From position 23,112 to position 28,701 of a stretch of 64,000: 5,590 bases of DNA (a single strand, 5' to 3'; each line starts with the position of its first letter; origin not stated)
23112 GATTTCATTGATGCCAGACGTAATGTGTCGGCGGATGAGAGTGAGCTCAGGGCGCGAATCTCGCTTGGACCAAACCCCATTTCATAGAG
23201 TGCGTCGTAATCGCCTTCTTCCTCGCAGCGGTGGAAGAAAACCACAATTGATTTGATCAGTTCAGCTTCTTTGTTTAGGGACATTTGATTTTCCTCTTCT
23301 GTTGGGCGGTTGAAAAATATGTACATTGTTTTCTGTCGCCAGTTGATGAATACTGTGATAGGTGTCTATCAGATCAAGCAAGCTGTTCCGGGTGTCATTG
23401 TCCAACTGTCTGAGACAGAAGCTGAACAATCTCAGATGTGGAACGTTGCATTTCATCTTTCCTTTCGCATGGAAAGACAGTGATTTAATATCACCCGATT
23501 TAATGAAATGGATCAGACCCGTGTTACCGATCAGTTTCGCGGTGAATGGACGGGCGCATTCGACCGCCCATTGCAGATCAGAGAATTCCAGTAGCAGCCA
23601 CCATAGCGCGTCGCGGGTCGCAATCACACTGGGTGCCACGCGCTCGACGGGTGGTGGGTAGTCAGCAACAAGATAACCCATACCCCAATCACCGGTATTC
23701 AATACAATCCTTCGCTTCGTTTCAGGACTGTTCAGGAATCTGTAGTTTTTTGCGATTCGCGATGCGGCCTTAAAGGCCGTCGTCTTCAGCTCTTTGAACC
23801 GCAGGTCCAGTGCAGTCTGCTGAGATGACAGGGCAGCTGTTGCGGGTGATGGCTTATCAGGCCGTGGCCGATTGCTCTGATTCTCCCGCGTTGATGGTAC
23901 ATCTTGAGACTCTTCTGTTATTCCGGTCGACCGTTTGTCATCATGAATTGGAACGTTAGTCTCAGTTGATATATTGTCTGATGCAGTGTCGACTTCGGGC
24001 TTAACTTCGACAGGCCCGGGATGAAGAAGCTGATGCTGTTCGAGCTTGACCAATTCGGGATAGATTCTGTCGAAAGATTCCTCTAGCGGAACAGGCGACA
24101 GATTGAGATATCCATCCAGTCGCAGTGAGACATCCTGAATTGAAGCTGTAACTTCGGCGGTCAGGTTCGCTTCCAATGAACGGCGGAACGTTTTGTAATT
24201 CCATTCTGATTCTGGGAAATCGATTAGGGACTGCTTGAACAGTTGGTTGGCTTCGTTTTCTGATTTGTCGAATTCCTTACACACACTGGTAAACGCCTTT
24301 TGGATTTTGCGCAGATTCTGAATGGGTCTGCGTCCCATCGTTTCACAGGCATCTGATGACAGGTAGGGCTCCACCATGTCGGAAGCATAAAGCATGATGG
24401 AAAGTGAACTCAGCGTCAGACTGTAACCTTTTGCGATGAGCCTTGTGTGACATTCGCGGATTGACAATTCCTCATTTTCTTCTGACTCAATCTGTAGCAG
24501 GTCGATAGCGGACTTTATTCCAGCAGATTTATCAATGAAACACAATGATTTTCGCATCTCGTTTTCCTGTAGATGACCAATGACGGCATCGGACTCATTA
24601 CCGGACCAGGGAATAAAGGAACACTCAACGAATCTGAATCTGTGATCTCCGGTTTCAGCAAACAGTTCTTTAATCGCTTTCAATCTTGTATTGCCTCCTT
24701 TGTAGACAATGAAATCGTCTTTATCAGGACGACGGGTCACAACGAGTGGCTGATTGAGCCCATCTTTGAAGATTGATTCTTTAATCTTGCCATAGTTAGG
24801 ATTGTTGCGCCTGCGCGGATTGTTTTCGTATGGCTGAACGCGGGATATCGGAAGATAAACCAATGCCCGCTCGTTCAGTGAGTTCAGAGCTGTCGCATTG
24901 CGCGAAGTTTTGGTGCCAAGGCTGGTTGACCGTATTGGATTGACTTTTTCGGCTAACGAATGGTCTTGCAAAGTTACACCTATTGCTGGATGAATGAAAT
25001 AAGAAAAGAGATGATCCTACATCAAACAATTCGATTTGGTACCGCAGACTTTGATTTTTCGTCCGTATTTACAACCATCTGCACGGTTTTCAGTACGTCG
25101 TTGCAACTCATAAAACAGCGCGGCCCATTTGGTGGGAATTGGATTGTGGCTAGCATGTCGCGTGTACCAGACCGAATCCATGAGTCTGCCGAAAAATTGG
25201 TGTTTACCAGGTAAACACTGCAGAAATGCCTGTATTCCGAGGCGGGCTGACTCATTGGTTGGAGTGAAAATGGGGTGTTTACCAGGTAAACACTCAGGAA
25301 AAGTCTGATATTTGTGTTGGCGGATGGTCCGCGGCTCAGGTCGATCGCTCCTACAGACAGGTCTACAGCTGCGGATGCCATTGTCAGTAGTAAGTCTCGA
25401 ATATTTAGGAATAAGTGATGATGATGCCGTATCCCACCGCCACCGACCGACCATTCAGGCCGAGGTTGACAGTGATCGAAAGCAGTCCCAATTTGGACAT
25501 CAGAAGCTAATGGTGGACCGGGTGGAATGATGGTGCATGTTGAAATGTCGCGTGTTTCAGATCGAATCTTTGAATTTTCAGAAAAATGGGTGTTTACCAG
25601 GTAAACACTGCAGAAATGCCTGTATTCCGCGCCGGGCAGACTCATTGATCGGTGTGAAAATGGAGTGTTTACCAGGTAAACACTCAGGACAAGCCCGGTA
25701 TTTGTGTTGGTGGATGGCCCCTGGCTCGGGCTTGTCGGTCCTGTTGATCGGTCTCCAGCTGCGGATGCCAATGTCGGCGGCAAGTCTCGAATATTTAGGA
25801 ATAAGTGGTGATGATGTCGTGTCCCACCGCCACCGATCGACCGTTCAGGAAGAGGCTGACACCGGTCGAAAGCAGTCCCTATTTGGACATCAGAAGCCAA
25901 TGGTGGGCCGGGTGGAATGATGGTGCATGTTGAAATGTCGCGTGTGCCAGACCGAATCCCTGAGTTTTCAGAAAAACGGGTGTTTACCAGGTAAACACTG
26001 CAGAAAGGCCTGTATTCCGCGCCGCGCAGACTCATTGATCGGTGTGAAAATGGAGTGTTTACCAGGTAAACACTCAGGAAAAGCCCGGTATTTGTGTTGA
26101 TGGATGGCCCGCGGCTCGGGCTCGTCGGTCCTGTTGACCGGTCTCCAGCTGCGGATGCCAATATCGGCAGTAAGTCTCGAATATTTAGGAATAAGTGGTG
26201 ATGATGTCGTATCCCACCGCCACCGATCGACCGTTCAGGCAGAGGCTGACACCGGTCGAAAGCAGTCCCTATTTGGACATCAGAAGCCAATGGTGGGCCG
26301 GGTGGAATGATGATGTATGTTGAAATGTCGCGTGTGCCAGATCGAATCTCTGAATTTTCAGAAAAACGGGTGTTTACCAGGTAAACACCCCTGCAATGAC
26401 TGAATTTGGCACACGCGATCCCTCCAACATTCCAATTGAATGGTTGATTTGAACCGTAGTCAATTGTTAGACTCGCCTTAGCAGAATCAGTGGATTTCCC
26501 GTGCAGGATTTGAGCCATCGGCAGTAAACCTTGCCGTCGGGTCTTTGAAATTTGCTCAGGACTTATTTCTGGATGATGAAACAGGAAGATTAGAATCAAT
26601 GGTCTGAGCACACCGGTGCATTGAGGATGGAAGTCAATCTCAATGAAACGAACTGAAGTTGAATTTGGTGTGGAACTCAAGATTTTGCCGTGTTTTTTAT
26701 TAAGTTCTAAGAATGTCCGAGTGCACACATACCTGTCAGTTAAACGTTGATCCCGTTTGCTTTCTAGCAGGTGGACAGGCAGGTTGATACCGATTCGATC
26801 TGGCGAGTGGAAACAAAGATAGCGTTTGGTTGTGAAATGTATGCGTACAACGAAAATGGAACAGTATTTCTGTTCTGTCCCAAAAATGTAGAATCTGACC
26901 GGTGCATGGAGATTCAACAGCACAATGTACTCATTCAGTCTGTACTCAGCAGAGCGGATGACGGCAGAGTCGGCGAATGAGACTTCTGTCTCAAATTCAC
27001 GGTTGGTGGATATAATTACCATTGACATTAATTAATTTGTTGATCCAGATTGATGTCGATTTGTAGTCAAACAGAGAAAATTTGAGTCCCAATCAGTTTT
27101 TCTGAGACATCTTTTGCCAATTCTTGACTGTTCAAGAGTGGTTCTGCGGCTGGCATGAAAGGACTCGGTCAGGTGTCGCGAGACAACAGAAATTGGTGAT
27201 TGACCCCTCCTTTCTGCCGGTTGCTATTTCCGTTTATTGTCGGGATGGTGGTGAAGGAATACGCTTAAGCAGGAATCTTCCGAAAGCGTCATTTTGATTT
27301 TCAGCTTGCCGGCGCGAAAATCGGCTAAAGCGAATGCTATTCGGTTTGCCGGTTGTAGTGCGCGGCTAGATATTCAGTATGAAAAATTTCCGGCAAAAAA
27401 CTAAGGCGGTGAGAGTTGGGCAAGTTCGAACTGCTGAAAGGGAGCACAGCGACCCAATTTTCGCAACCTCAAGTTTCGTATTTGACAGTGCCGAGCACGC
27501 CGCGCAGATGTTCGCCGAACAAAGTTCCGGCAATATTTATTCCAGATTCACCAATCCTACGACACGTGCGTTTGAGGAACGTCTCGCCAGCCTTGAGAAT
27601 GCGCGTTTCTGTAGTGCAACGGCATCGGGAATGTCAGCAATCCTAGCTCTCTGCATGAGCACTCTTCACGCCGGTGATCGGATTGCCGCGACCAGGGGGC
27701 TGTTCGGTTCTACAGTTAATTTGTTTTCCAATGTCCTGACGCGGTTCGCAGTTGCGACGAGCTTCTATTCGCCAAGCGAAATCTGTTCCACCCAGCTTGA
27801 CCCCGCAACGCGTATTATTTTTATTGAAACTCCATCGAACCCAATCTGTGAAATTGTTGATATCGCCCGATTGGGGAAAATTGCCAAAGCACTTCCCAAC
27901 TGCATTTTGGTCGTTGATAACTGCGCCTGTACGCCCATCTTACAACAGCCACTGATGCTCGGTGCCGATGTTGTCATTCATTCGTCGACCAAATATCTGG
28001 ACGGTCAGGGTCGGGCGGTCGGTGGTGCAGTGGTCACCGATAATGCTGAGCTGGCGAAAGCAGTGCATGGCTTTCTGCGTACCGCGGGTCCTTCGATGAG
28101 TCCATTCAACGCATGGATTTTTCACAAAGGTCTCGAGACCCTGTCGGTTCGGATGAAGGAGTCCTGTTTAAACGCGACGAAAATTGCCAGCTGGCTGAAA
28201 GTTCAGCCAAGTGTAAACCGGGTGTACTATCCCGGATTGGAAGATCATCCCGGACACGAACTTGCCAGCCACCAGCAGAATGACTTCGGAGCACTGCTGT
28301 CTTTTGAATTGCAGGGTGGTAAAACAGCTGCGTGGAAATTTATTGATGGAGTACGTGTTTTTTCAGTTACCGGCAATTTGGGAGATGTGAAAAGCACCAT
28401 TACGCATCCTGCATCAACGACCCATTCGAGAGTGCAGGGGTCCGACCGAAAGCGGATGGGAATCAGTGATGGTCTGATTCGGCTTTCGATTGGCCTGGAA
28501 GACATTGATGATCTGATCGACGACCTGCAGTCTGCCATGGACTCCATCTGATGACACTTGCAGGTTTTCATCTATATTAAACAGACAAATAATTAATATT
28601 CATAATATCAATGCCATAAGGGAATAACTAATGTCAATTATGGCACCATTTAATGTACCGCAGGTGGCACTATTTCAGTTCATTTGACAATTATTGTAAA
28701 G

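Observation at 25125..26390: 390-bp tandem array with seven invariant parS-like palindromes directly upstream of the ICE parB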

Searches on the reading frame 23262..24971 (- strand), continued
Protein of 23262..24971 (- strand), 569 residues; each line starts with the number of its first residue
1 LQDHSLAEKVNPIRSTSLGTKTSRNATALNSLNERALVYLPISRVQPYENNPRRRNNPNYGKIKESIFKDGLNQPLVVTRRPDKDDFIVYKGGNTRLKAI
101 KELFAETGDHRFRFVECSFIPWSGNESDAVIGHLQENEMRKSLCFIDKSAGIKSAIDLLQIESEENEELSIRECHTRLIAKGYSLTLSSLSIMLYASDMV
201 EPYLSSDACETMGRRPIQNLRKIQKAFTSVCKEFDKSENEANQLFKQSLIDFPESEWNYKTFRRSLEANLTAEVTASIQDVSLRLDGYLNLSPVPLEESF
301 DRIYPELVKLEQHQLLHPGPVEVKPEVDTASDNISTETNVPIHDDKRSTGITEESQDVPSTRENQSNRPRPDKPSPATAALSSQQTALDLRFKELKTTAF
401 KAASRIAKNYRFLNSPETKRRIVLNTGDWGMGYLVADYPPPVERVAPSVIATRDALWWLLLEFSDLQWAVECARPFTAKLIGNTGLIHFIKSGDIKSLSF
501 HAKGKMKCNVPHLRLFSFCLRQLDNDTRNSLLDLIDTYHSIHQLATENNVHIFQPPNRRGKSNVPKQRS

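Call 91: fold_search(model_id=the predicted structure, library=pdb)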
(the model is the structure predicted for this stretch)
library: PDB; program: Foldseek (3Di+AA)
matches with E <= 10: 102; with E <= 0.001: 23
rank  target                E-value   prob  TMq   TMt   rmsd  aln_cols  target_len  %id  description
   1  7nfu_A                1.9e-06  1.00  0.25  0.52   7.9       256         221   18  Crystal structure of C-terminally truncated Geobacillus thermoleovorans nucleoid occlusion protein Noc (released 2021-02-17)
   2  7nfu_B                3.7e-06  1.00  0.24  0.53   7.2       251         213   19  Crystal structure of C-terminally truncated Geobacillus thermoleovorans nucleoid occlusion protein Noc (released 2021-02-17)
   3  7bnk_A                6.0e-06  1.00  0.16  0.43  15.0       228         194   20  Crystal structure of ParB from Myxococcus xanthus bound to CDP and Monothiophosphate (released 2021-09-08)
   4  7bnk_B                9.1e-06  1.00  0.16  0.43  15.5       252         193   17  Crystal structure of ParB from Myxococcus xanthus bound to CDP and Monothiophosphate (released 2021-09-08)
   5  7ng0                  1.1e-05  1.00  0.16  0.41  14.3       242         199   18  Crystal structure of N- and C-terminally truncated Geobacillus thermoleovorans nucleoid occlusion protein Noc (released 2021-02-17)
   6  7ol9_B                2.3e-05  1.00  0.16  0.39  14.4       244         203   14  Crystal structure of C-terminally truncated Bacillus subtilis nucleoid occlusion protein (Noc) complexed to the Noc-bi (released 2022-03-09)
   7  7ol9_A                2.5e-05  1.00  0.13  0.33  16.8       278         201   15  Crystal structure of C-terminally truncated Bacillus subtilis nucleoid occlusion protein (Noc) complexed to the Noc-bi (released 2022-03-09)
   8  7bnr_A                2.7e-05  1.00  0.15  0.42  15.2       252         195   17  Crystal structure of a ParB Q52A mutant from Myxococcus xanthus bound to CTPyS (released 2021-09-08)
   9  7bnr_B                4.7e-05  1.00  0.15  0.40  14.8       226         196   20  Crystal structure of a ParB Q52A mutant from Myxococcus xanthus bound to CTPyS (released 2021-09-08)
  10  7o0n_A                5.9e-05  1.00  0.15  0.42  14.7       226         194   20  Crystal structure of a ParB E93A mutant from Myxococcus xanthus bound to CDP and monothiophosphate (released 2021-09-15)
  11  6sdk_A                8.5e-05  1.00  0.16  0.42  14.4       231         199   18  Crystal structure of bacterial ParB dimer bound to CDP (released 2019-10-23)
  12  8qa8_C                1.1e-04  1.00  0.15  0.37  14.7       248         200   17  Crystal structure of the C-terminally truncated transcriptional repressor protein KorB from the RK2 plasmid complexed  (released 2024-02-21)
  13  8qa9_A                1.2e-04  1.00  0.22  0.53  11.7       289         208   12  Crystal structure of the RK2 plasmid encoded co-complex of the C-terminally truncated transcriptional repressor protei (released 2024-02-21)
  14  5k5d_B                1.2e-04  1.00  0.29  0.59   6.5       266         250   14  Structure of the C2221 form of Pnob8-like ParB-N domain (released 2016-06-15)
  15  8qa8_A                1.6e-04  1.00  0.15  0.37  15.1       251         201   16  Crystal structure of the C-terminally truncated transcriptional repressor protein KorB from the RK2 plasmid complexed  (released 2024-02-21)
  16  8qa9_B                1.9e-04  1.00  0.26  0.58   6.0       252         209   15  Crystal structure of the RK2 plasmid encoded co-complex of the C-terminally truncated transcriptional repressor protei (released 2024-02-21)
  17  8qa8_F                2.9e-04  1.00  0.14  0.37  14.7       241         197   16  Crystal structure of the C-terminally truncated transcriptional repressor protein KorB from the RK2 plasmid complexed  (released 2024-02-21)
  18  8qa8_B                3.2e-04  1.00  0.14  0.36  15.0       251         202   16  Crystal structure of the C-terminally truncated transcriptional repressor protein KorB from the RK2 plasmid complexed  (released 2024-02-21)
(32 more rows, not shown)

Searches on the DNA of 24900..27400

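Call 70: search_rna_families(source=window, start=24900, end=27400, threshold=evalue, max_evalue=1)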
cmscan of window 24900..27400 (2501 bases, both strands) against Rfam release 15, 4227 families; matches with E-value up to 1: 0.
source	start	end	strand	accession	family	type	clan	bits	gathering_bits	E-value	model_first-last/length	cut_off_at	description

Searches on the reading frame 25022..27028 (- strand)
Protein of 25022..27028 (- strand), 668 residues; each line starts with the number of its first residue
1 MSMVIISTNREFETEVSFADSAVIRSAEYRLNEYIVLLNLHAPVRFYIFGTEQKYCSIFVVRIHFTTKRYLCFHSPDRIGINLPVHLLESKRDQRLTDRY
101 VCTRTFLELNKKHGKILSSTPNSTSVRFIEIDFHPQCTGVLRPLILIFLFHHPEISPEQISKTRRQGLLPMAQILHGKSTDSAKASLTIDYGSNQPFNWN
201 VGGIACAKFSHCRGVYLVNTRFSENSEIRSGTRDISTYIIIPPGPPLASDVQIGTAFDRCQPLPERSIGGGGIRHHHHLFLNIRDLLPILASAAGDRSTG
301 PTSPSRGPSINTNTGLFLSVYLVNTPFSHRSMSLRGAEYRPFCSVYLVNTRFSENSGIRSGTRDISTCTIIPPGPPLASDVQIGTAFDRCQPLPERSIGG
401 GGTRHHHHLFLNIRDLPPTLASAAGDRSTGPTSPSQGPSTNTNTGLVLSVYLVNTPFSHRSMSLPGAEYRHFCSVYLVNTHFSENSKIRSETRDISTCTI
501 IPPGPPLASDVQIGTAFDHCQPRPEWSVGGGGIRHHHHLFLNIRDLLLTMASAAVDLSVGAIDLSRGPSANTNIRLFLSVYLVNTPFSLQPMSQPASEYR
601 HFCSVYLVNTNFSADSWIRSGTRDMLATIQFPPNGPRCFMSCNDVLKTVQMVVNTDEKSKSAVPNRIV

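Call 12: search_protein_families(library=pfam, proteins=[window:25022-27028:-], max_evalue=0.01)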
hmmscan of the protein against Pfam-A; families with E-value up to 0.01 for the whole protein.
window:25022-27028:- (668 aa): 0 families

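Call 13: search_protein_families(library=ncbifam, proteins=[window:25022-27028:-], max_evalue=0.01)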
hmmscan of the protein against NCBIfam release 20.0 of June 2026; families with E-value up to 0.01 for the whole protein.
window:25022-27028:- (668 aa): 0 families

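Call 16: find_homologous_proteins(query=window:25022-27028:-, max_evalue=0.001)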
Query window:25022-27028:-: 8000 candidates shared short words with the query, none scored E <= 0.001.

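Call 103: search_protein_representatives(protein=window:25022-27028:-)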
Query: 668 residues. Proteins with E-value up to 0.001 (for the whole library): 2; up to 1e-10: 2; up to 1e-30: 2. The best 2 are listed.
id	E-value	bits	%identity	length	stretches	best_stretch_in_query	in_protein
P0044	1.6e-96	340.4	99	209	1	462-613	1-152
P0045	1.8e-47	178.3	98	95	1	3-88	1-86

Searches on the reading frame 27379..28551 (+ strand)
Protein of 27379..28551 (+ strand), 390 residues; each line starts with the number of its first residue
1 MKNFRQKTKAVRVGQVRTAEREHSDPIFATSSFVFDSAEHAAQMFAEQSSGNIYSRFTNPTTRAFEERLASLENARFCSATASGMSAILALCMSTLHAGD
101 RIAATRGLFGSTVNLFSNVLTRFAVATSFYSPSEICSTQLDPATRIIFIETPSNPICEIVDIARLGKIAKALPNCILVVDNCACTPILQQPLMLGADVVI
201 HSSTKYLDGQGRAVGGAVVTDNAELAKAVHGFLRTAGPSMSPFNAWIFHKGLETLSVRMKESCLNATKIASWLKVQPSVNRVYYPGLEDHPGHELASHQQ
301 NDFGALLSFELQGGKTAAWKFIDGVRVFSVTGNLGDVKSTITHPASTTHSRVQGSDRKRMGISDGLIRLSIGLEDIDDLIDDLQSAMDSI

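Call 12: search_protein_families(library=pfam, proteins=[window:27379-28551:+], max_evalue=0.01)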
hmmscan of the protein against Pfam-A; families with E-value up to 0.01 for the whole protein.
window:27379-28551:+ (390 aa): 4 families
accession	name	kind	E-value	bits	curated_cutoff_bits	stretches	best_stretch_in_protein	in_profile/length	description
PF01053.26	Cys_Met_Meta_PP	-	3.1e-131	437.9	27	1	7-387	1-380/381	Cys/Met metabolism PLP-dependent enzyme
PF01041.23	DegT_DnrJ_EryC1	-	7e-05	22.6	19.8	1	45-118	11-83/360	DegT/DnrJ/EryC1/StrS aminotransferase family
PF00155.27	Aminotran_1_2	-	0.00079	19.2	19.7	1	36-180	14-185/361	Aminotransferase class I and II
PF00266.25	Aminotran_5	-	0.0031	17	21.5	1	77-207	66-203/371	Aminotransferase class-V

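Call 13: search_protein_families(library=ncbifam, proteins=[window:27379-28551:+], max_evalue=0.01)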
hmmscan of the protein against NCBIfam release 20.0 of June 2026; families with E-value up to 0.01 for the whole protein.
window:27379-28551:+ (390 aa): 46 families (the best 25 are shown)
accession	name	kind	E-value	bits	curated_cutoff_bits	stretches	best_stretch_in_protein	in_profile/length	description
NF006003.0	PRK08133.1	equivalog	7.9e-174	578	522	1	3-387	9-394/396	O-succinylhomoserine sulfhydrylase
TIGR01325.1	O_suc_HS_sulf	equivalog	7.9e-152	505.3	510.05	1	7-386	1-379/380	O-succinylhomoserine sulfhydrylase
NF005696.0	PRK07504.1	equivalog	3.5e-122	408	675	1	2-389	7-395/397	O-succinylhomoserine sulfhydrylase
NF005870.0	PRK07810.1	equivalog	9.3e-121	403.1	618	1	3-387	16-405/406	O-succinylhomoserine sulfhydrylase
TIGR01328.1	met_gam_lyase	equivalog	4.9e-115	384.5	549.7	1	8-389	6-390/391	methionine gamma-lyase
TIGR01326.1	OAH_OAS_sulfhy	subfamily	1.4e-113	379.8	495.1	2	7-220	3-218/418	O-acetylhomoserine aminocarboxypropyltransferase/cysteine synthase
NF004876.0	PRK06234.1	subfamily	1.3e-109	366.9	666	1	5-390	8-398/400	methionine gamma-lyase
NF005695.0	PRK07503.1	equivalog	2.6e-107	359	666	1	24-389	29-396/403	methionine gamma-lyase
NF005871.0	PRK07811.1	equivalog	2.2e-102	342.6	513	1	5-389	12-388/389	cystathionine gamma-synthase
NF006004.0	PRK08134.1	equivalog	1.9e-100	336.6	636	2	4-220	7-225/433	O-acetylhomoserine aminocarboxypropyltransferase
NF005263.0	PRK06767.1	equivalog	2.5e-98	329.7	617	1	5-390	5-386/392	methionine gamma-lyase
NF006096.0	PRK08248.1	equivalog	3.9e-98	328.9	726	2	2-220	5-225/431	homocysteine synthase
NF005872.0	PRK07812.1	equivalog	3.7e-97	325.6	703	2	3-220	14-234/439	bifunctional o-acetylhomoserine/o-acetylserine sulfhydrylase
NF006097.0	PRK08249.1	equivalog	9.9e-97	323.8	600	1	2-390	7-396/402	cystathionine gamma-synthase family protein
NF006347.0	PRK08574.1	equivalog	2.2e-96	322.9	477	1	5-389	2-384/385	cystathionine gamma-synthase family protein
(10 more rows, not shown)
